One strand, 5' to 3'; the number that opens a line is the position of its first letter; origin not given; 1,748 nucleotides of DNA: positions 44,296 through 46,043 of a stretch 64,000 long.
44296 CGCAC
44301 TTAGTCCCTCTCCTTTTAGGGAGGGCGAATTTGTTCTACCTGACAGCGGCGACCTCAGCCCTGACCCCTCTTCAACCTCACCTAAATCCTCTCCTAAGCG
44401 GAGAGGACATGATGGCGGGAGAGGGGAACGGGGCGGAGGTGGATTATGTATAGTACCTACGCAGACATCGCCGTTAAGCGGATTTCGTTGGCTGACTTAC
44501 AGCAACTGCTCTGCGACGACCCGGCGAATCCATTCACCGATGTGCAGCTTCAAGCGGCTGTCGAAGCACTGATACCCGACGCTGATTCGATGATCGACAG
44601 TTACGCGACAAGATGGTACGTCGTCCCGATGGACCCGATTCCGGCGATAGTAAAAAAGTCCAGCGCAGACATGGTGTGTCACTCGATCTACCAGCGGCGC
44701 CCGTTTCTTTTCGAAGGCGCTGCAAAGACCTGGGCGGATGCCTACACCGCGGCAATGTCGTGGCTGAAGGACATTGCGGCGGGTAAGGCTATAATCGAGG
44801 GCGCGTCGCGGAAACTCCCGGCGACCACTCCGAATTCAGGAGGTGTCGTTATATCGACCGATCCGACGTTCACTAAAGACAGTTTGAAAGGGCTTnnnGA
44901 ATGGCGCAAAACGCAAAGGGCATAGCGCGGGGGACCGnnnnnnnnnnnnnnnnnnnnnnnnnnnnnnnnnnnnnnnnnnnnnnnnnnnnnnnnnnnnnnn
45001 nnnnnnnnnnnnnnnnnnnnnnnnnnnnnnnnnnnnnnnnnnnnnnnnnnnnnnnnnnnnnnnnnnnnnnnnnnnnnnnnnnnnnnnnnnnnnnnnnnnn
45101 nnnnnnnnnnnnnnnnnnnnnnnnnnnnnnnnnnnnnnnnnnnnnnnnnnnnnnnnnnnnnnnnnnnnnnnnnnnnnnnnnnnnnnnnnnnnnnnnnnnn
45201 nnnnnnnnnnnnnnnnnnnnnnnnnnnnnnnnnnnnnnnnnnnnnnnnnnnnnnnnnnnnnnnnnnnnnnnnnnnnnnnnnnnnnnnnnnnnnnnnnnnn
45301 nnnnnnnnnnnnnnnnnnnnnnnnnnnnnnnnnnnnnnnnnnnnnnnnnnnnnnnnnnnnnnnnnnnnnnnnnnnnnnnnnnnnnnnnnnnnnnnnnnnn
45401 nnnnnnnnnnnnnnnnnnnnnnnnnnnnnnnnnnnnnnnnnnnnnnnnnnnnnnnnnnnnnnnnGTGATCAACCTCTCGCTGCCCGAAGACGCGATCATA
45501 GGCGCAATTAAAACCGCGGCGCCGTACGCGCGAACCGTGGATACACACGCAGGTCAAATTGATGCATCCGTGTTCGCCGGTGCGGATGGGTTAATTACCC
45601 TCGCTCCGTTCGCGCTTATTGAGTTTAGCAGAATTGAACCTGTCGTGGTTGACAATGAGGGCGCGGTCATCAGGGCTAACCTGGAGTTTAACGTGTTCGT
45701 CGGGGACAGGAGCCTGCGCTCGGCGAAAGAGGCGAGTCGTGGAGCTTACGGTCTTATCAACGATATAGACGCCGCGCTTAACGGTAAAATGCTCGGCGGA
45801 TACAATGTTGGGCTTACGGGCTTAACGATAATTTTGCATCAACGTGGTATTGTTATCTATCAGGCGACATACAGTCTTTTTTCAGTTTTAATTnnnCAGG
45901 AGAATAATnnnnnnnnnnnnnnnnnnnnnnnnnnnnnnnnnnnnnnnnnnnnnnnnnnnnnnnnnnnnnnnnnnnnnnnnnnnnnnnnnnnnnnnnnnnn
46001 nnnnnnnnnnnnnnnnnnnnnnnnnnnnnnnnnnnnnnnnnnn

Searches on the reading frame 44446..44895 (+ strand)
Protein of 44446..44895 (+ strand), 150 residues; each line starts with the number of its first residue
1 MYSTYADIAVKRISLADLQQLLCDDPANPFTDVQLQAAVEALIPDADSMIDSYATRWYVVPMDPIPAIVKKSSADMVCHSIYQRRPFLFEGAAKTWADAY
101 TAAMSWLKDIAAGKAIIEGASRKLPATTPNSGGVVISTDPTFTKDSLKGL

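Call 4: search_protein_families(library=pfam, proteins=[window:44446-44895:+], max_evalue=0.1)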
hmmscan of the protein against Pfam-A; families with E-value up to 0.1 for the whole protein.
window:44446-44895:+ (150 aa): 1 family
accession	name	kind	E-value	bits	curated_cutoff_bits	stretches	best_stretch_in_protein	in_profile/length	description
PF07030.17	Phage_Mu_Gp36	-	2.9e-20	73.1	24.7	1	2-133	1-121/124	Bacteriophage Mu, Gp36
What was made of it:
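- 44446..44898 (+): Mu Gp36-like head-tail joining protein. Pfam PF07030, E=2.9e-20 (call 4)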

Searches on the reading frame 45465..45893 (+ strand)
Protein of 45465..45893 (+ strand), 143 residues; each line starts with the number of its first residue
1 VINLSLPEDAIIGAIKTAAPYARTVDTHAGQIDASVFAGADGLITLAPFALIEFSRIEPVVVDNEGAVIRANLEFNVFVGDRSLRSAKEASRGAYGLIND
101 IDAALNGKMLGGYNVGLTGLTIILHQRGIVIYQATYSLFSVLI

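Call 4: search_protein_families(library=pfam, proteins=[window:45465-45893:+], max_evalue=0.1)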
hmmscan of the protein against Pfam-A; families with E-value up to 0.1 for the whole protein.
window:45465-45893:+ (143 aa): 1 family
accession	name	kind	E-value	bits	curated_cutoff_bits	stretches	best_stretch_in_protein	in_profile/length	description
PF08873.17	Phage_Mu_Gp37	-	2.5e-07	31.3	25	1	5-112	3-113/149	Bacteriophage Mu, Gp37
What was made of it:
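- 45465..45896 (+): Mu Gp37-like neck/terminator-position protein. Pfam PF08873, E=2.5e-7 (call 4).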

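Call 5: search_protein_families(library=phrogs, proteins=[window:45465-45893:+], max_evalue=0.1)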
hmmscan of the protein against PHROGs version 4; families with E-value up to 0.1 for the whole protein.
window:45465-45893:+ (143 aa): 3 families
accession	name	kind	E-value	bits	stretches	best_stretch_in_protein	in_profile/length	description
phrog_490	-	head and packaging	6.1e-11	43.6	1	8-112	7-114/190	portal protein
phrog_1072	-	unknown function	0.011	16.2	1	4-80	6-71/174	-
phrog_6911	-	unknown function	0.016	16.1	1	10-110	7-109/148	-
